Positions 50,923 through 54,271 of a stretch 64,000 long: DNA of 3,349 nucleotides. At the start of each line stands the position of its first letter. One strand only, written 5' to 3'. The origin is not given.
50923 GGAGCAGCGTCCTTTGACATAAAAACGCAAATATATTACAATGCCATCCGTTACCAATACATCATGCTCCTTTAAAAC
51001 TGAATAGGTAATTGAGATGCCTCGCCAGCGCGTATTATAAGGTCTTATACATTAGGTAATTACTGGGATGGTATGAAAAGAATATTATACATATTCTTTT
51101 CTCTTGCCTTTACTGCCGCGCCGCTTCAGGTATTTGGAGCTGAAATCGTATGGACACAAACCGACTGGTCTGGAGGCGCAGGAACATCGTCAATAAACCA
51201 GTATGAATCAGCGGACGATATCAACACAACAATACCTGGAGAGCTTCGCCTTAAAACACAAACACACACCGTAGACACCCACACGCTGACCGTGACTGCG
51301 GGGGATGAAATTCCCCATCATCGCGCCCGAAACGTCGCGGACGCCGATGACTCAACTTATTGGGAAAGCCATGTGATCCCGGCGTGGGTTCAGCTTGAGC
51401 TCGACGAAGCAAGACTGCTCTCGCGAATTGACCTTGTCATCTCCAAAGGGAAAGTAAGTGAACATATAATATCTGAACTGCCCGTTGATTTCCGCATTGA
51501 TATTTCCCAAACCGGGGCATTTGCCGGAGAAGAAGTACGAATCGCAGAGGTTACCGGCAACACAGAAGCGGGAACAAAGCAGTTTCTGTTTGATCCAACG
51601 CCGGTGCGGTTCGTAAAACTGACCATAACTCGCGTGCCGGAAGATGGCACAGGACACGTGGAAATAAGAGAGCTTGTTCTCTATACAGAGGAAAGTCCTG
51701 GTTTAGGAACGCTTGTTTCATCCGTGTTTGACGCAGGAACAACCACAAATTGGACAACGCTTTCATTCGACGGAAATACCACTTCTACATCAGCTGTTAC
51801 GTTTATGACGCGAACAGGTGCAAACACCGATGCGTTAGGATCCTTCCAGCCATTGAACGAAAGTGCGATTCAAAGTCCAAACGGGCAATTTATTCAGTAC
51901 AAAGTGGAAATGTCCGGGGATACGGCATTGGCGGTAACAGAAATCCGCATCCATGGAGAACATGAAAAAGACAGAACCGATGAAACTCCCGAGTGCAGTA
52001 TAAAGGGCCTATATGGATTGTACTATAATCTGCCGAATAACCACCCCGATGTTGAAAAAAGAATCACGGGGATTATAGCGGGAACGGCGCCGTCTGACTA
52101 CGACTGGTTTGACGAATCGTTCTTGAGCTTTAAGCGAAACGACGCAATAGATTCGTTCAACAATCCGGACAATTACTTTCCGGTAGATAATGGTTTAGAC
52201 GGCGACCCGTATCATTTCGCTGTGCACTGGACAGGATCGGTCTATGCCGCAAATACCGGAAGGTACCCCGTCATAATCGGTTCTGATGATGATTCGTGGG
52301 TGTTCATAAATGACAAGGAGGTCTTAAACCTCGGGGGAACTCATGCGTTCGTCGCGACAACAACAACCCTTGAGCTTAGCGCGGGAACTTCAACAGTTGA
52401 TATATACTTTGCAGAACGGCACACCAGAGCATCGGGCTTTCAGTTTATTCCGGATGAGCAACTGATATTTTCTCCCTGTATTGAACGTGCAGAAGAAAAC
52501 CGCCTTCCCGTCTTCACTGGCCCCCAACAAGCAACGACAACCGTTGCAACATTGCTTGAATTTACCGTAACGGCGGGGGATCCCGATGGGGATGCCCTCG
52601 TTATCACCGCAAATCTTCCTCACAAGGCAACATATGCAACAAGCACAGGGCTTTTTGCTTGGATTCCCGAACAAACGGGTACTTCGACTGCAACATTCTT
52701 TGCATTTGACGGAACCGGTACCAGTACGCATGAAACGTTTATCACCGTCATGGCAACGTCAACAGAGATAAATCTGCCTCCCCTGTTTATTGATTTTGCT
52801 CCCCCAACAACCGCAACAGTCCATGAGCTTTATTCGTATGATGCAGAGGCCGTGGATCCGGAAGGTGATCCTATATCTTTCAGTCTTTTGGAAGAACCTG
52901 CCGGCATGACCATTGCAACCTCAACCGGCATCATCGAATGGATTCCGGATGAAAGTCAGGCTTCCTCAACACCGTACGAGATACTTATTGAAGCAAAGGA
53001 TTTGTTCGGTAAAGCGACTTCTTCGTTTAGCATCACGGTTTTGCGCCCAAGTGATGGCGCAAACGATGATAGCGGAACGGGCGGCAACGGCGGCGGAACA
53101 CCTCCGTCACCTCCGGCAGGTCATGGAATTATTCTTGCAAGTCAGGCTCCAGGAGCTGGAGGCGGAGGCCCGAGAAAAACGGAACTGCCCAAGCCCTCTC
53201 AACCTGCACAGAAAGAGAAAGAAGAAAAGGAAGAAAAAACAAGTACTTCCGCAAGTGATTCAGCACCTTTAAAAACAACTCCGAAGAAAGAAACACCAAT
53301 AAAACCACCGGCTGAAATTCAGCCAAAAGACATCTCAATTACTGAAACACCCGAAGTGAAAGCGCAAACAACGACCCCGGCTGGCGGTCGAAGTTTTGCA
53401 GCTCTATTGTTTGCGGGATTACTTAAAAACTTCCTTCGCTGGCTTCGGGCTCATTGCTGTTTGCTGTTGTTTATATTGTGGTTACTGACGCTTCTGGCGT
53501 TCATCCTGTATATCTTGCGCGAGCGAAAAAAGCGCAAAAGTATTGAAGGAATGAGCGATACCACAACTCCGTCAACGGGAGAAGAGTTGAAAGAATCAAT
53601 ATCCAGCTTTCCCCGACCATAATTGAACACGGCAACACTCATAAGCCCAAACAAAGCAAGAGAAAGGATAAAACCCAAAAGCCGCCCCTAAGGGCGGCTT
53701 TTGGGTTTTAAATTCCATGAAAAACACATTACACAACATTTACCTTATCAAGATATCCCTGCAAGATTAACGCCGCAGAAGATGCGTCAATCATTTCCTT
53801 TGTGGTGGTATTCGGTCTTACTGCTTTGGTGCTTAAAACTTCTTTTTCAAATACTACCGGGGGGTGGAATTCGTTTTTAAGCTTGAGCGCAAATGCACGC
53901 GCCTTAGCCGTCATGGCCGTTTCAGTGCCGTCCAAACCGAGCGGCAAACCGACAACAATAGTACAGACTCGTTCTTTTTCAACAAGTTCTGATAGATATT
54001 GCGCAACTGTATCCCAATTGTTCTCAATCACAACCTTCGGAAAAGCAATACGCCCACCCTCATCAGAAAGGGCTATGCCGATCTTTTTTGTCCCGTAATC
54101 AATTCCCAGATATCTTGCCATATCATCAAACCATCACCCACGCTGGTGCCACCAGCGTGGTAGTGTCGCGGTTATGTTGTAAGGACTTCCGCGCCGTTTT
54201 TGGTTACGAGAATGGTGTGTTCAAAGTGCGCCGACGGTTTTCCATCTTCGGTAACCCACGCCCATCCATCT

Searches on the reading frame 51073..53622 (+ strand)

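Call 75: search_protein_families(library=pfam, proteins=[window:51073-53622:+], max_evalue=0.001)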
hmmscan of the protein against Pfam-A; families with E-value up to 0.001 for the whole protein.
window:51073-53622:+ (849 aa): 5 families
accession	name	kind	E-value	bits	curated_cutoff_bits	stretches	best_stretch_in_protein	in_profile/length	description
PF05345.18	He_PIG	-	3.8e-11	43.7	24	2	571-656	3-95/96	Putative Ig domain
PF07691.17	PA14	-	1.1e-08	35.4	24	1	361-438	22-109/147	PA14 domain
PF00754.31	F5_F8_type_C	-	7.1e-08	33.1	28.2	1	76-197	4-123/127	F5/8 type C domain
PF22633.2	F5_F8_type_C_2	-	2.2e-06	28.6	27.8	1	87-183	1-91/91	NedA-like, galactose-binding domain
PF17963.7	Big_9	-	7.8e-06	27.1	23.6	1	476-555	1-85/89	Bacterial Ig domain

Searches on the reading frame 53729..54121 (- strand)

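Call 75: search_protein_families(library=pfam, proteins=[window:53729-54121:-], max_evalue=0.001)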
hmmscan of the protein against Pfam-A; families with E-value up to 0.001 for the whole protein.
window:53729-54121:- (130 aa): 1 family
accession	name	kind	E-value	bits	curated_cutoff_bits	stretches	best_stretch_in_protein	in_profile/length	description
PF03652.20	RuvX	-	8.7e-31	107.5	29.2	1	3-125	2-133/134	Holliday junction resolvase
